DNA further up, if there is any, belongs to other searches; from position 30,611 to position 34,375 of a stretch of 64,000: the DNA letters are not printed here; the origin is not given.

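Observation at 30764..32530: Unassigned ~110-aa two-Cys module, tandemly amplified (1 to 5 copies) at the C-termini of five GT-C membrane proteins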

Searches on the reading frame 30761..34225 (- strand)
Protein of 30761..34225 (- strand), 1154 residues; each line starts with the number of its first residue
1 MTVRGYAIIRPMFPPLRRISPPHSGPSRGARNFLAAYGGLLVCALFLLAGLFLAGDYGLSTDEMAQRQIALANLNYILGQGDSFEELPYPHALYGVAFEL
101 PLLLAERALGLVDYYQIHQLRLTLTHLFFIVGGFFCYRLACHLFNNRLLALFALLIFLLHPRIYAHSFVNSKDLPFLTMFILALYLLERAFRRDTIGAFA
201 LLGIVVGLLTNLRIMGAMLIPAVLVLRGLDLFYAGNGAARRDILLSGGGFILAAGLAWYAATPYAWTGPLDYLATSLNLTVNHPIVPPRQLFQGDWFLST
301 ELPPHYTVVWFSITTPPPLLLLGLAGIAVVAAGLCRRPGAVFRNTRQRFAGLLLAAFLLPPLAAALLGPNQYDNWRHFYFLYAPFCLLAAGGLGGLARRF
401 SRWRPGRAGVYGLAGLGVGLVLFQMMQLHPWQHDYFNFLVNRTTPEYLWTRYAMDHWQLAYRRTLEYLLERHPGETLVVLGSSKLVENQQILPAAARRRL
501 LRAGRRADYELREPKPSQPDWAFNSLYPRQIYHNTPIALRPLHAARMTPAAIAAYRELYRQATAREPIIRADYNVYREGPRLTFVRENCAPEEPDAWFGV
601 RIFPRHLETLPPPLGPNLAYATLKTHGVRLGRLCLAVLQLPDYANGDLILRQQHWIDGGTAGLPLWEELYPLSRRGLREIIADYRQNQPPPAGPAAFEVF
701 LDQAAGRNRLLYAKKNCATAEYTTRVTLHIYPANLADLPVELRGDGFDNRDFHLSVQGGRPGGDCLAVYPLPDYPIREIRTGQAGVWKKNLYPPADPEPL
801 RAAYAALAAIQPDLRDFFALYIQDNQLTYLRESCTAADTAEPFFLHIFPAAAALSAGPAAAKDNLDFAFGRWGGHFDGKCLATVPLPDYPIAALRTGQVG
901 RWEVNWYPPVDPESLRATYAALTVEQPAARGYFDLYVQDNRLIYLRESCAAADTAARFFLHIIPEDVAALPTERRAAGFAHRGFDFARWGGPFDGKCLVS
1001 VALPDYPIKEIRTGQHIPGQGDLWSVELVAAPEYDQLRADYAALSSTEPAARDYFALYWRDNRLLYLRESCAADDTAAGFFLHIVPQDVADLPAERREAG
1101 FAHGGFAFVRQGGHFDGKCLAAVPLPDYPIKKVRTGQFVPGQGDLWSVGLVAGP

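Call 4: search_protein_families(library=pfam, proteins=[window:30761-34225:-], max_evalue=1)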
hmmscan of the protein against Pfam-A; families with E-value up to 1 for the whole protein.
window:30761-34225:- (1154 aa): 4 families
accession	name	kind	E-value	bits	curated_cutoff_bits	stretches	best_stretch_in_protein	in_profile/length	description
PF13231.12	PMT_2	-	2.3e-08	34.9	26.1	1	126-239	29-134/160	Dolichyl-phosphate-mannose-protein mannosyltransferase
PF11420.13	Subtilosin_A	-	0.0022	18.6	25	0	880-902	13-34/35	Bacteriocin subtilosin A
PF02366.24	PMT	-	0.053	13.5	22.7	1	127-226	91-195/245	Dolichyl-phosphate-mannose-protein mannosyltransferase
PF09852.15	DUF2079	-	0.1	12.1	28.2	1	128-220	72-167/459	Predicted membrane protein (DUF2079)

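Call 5: search_protein_families(library=ncbifam, proteins=[window:30761-34225:-], max_evalue=1)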
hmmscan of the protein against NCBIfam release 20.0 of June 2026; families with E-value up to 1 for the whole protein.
window:30761-34225:- (1154 aa): 1 family
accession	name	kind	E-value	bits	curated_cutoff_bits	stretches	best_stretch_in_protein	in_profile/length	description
NF009784.2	PRK13279.1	equivalog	0.062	11.9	567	1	130-226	92-192/539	lipid IV(A) 4-amino-4-deoxy-L-arabinosyltransferase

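Call 36: find_encoding_contigs(protein=window:30761-34192:-, flank=2000, max_places=3)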
Protein window:30761-34192:- (1143 aa): no gene with exactly this product is on record in the collection.
